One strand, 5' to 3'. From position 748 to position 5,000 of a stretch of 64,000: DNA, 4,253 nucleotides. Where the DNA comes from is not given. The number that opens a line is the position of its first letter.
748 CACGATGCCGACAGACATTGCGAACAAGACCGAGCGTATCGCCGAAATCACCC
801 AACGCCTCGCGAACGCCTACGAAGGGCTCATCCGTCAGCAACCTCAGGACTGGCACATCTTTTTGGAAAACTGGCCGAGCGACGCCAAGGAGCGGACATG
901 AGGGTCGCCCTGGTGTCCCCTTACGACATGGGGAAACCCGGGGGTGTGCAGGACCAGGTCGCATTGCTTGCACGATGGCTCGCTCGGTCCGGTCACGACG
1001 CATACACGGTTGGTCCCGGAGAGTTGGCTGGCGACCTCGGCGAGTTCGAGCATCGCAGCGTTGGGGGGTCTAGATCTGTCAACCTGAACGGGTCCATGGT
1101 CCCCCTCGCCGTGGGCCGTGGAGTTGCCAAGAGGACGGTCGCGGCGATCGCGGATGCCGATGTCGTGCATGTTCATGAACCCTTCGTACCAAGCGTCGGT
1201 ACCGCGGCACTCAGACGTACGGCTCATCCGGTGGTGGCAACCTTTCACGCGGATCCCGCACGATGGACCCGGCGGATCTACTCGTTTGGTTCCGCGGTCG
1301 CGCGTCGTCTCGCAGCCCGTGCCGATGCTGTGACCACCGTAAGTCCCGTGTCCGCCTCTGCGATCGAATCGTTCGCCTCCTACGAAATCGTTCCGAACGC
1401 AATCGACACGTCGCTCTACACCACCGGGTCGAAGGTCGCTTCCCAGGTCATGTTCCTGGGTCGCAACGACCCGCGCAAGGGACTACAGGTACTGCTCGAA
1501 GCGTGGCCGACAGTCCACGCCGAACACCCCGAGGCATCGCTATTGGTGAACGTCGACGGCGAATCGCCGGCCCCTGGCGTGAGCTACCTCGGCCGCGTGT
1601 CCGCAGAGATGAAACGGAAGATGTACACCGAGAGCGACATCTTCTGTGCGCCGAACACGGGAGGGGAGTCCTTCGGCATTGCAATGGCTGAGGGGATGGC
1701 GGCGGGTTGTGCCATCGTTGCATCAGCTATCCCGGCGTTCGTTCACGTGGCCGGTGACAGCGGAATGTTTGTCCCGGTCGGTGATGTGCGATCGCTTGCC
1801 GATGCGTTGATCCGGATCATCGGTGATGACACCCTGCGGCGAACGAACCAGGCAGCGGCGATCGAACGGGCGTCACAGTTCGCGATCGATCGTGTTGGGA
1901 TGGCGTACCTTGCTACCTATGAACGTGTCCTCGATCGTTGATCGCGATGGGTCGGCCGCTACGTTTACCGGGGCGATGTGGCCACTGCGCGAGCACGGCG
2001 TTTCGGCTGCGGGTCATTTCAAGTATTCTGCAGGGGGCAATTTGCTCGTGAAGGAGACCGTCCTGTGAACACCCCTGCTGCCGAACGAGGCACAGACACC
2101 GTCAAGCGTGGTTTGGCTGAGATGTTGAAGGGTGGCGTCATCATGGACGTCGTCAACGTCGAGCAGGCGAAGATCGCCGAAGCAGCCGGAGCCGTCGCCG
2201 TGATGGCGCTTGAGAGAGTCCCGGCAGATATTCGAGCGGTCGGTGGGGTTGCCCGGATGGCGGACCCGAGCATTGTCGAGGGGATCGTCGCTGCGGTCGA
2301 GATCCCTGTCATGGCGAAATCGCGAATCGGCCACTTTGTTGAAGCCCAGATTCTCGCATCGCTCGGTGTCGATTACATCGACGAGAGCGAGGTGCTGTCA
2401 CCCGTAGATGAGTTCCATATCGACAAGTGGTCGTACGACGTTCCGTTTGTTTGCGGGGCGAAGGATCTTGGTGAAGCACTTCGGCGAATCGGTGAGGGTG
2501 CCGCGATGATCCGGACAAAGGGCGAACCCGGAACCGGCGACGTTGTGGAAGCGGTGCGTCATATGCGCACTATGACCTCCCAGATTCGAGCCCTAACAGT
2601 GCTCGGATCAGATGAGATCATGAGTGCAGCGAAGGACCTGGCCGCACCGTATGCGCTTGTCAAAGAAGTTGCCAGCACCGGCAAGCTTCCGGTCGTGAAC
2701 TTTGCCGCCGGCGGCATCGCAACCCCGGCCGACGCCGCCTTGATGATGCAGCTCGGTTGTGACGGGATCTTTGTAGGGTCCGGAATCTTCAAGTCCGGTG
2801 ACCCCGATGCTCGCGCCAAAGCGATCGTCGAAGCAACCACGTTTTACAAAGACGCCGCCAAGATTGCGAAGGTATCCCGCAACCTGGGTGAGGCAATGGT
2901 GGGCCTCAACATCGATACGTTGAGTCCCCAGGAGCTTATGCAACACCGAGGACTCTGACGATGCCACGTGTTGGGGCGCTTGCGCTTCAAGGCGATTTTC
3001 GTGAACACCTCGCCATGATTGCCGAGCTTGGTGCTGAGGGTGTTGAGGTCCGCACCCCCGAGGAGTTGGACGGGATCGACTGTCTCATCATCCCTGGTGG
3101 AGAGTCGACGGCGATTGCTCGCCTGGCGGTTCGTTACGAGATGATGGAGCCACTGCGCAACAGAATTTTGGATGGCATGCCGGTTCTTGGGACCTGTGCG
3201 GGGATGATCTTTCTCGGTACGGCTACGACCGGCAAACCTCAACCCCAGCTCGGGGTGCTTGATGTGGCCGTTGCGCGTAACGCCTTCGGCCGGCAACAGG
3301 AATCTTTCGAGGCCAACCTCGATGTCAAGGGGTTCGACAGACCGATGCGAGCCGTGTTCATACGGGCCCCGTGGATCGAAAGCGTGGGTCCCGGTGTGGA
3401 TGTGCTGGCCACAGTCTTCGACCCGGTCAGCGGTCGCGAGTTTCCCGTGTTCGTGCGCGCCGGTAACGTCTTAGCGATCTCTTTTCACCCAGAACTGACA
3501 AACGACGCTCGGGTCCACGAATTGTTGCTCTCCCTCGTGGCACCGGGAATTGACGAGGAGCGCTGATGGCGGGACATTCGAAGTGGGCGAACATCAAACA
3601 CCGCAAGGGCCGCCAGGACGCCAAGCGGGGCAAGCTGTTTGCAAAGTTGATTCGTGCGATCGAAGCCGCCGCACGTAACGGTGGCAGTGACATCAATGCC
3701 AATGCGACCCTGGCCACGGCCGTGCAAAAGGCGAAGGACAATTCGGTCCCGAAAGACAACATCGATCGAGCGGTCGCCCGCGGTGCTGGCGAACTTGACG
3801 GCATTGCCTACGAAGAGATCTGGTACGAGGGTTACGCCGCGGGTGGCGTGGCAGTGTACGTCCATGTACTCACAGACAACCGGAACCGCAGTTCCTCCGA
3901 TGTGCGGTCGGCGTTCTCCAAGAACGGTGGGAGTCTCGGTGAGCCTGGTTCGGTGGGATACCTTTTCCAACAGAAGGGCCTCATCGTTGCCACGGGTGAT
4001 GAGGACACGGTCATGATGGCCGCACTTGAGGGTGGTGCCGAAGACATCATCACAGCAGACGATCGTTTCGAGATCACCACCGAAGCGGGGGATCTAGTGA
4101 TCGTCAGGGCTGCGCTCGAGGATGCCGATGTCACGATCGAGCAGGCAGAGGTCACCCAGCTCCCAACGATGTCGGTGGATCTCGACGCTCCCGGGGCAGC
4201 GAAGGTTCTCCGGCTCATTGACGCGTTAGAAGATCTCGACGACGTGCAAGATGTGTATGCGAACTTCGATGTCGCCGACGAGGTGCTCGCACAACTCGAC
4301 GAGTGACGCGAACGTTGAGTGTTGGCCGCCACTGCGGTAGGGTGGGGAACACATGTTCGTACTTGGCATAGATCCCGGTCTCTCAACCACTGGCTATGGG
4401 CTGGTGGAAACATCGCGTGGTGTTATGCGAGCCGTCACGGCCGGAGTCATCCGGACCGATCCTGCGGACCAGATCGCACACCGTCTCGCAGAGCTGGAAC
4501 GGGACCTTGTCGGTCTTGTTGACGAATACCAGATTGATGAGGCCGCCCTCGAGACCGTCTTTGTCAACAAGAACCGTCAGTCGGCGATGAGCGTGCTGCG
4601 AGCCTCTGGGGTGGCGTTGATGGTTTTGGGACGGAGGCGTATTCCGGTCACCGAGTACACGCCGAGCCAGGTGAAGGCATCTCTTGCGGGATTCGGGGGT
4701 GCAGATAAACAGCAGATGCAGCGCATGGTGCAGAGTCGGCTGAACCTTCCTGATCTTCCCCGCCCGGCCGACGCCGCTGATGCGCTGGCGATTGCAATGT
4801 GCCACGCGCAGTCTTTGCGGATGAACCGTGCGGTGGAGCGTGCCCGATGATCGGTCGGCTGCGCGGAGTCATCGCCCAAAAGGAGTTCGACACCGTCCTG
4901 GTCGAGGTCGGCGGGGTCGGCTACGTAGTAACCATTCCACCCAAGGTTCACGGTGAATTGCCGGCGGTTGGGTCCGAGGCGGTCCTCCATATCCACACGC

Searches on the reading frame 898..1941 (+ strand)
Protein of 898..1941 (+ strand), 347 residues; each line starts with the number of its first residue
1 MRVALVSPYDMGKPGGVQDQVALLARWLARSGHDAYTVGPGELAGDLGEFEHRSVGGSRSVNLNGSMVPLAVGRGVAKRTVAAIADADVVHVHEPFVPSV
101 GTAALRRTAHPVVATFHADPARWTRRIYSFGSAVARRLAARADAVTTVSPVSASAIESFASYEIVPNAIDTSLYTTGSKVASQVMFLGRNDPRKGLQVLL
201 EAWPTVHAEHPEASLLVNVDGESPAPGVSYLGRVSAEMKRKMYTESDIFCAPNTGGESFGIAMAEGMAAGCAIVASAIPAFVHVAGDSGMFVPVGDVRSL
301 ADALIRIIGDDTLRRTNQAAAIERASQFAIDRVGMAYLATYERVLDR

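Call 63: search_protein_families(library=pfam, proteins=[window:898-1941:+], max_evalue=0.00001)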
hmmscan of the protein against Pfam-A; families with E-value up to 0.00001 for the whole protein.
window:898-1941:+ (347 aa): 4 families
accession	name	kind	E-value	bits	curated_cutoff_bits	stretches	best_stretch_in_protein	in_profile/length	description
PF13692.12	Glyco_trans_1_4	-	1.6e-22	80.7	27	1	183-310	3-142/142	Glycosyl transferases group 1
PF00534.26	Glycos_transf_1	-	2.2e-18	66.8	26.4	1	184-318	18-166/172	Glycosyl transferases group 1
PF13439.12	Glyco_transf_4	-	6.5e-18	65.8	28.5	1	14-172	1-169/170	Glycosyltransferase Family 4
PF13579.12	Glyco_trans_4_4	-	1.3e-14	55.3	29.7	1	15-157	1-143/158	Glycosyl transferase 4-like domain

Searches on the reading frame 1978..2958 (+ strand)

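Call 63: search_protein_families(library=pfam, proteins=[window:1978-2958:+], max_evalue=0.00001)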
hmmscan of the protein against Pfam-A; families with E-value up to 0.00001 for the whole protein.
window:1978-2958:+ (326 aa): 2 families
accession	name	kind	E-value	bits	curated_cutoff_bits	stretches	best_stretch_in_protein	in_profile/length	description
PF01680.23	SOR_SNZ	-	3.3e-102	341.1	27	1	40-244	2-207/207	SOR/SNZ family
PF05690.20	ThiG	-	1.5e-06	28.2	23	1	222-292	162-229/247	Thiazole biosynthesis protein ThiG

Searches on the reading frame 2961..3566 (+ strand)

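Call 63: search_protein_families(library=pfam, proteins=[window:2961-3566:+], max_evalue=0.00001)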
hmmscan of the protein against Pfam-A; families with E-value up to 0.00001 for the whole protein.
window:2961-3566:+ (201 aa): 2 families
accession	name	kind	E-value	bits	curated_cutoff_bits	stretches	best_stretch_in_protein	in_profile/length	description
PF01174.25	SNO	-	1.5e-56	191.7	27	1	7-190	2-183/188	SNO glutamine amidotransferase family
PF07685.20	GATase_3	-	1.7e-09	38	27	1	26-116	26-126/196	CobB/CobQ-like glutamine amidotransferase domain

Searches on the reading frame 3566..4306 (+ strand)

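Call 63: search_protein_families(library=pfam, proteins=[window:3566-4306:+], max_evalue=0.00001)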
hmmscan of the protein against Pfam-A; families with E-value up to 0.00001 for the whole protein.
window:3566-4306:+ (246 aa): 2 families
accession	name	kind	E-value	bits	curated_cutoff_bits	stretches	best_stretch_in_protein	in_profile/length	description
PF01709.26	Transcrip_reg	-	3.8e-53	179.9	27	1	82-234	1-160/160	TACO1/YebC second and third domain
PF20772.2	TACO1_YebC_N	-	1.5e-30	105.9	36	1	5-76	1-73/73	TACO1/YebC protein N-terminal domain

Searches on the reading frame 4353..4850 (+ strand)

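Call 63: search_protein_families(library=pfam, proteins=[window:4353-4850:+], max_evalue=0.00001)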
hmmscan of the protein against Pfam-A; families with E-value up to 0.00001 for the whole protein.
window:4353-4850:+ (165 aa): 1 family
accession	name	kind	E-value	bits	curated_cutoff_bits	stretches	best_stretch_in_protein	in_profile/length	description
PF02075.23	RuvC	-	9e-46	155.9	22.2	1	3-151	1-148/148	Crossover junction endodeoxyribonuclease RuvC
